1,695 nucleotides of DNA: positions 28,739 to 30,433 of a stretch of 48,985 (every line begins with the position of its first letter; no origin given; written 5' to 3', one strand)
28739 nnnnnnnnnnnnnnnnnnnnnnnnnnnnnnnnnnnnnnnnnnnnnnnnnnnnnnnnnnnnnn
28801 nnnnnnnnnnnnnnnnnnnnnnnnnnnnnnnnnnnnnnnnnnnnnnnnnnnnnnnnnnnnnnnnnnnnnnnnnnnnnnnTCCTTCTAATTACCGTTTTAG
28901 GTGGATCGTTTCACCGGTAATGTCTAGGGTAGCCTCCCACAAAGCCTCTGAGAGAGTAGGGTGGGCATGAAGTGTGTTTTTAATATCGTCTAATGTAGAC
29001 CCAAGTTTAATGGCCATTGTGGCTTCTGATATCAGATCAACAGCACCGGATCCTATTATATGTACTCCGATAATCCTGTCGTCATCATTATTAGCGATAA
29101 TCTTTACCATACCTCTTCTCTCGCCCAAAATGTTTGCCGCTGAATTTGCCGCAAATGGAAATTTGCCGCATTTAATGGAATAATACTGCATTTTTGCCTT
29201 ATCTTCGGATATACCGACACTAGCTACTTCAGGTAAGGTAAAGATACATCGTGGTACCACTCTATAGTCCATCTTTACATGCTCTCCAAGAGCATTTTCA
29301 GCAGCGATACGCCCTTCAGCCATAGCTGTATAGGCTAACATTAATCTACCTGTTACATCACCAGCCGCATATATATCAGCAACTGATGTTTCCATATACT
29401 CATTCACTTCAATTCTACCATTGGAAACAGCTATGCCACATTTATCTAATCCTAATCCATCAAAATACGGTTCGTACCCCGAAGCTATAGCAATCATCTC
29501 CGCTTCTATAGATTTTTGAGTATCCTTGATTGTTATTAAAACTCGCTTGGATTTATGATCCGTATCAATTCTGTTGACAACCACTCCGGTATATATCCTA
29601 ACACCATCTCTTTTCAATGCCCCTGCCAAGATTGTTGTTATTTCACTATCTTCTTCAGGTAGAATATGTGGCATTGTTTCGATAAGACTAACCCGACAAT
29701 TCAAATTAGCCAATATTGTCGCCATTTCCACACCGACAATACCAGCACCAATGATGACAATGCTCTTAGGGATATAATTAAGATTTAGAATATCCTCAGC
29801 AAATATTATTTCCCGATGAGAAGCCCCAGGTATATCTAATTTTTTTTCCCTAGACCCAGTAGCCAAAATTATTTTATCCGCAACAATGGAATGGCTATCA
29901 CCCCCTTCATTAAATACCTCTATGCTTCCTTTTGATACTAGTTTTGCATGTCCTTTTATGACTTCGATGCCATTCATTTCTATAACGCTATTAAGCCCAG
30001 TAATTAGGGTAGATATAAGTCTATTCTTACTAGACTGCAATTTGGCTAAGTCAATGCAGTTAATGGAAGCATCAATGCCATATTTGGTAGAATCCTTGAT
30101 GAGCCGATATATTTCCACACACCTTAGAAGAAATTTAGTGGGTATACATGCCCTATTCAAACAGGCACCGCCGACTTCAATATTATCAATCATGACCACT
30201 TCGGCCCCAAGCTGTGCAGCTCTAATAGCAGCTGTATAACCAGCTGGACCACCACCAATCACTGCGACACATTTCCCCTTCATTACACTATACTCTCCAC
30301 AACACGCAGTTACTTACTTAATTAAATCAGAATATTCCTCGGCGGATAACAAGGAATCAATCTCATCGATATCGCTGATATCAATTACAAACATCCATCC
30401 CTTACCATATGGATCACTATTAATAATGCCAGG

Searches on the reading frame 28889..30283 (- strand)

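Call 38: search_protein_families(library=ncbifam, proteins=[window:28889-30283:-], max_evalue=1e-8)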
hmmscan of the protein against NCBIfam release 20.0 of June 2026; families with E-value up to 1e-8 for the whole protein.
window:28889-30283:- (464 aa): 51 families (the best 25 are shown)
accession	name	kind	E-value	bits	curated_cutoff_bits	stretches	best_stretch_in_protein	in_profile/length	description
TIGR01350.1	lipoamide_DH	equivalog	4e-143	477.5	408.8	1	6-461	4-460/461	dihydrolipoyl dehydrogenase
TIGR02053.1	MerA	equivalog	1.7e-112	376.8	454.45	1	6-453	3-451/465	mercury(II) reductase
NF003585.0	PRK05249.1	equivalog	9.7e-97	324.5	465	1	6-456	9-458/464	Si-specific NAD(P)(+) transhydrogenase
NF004776.0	PRK06116.1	equivalog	4.6e-93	312.7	480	1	7-447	8-445/450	glutathione-disulfide reductase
NF004943.0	PRK06292.2-1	equivalog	3.3e-92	309.6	432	1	6-452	6-452/456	dihydrolipoyl dehydrogenase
NF004991.0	PRK06370.1-3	subfamily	1.1e-87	294.7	620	1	6-450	38-482/509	FAD-containing oxidoreductase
NF004947.0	PRK06292.2-5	equivalog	1.7e-86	291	592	1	6-453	6-456/474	dihydrolipoyl dehydrogenase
NF005883.0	PRK07845.1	equivalog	6.4e-86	289.2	479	1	5-453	4-457/466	NAD(P)H-quinone dehydrogenase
TIGR01424.1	gluta_reduc_2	equivalog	2.3e-84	283.5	606.05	1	8-448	7-442/446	glutathione-disulfide reductase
TIGR01421.1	gluta_reduc_1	equivalog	1.9e-83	281.2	556.15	1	7-448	6-446/450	glutathione-disulfide reductase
NF004945.0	PRK06292.2-3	equivalog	1.4e-82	278.1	494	1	6-452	6-449/457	dihydrolipoyl dehydrogenase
NF004946.0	PRK06292.2-4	subfamily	2.6e-75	254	634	1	6-451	6-466/487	dihydrolipoyl dehydrogenase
NF004992.0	PRK06370.1-4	equivalog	1.6e-74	251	629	1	8-448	9-448/459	FAD-containing oxidoreductase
NF005884.0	PRK07846.1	equivalog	8.6e-71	238.9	501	1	7-455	7-451/454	mycothione reductase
NF010311.1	PRK13748.1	subfamily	1.7e-69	235.1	600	1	5-448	99-541/560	mercury(II) reductase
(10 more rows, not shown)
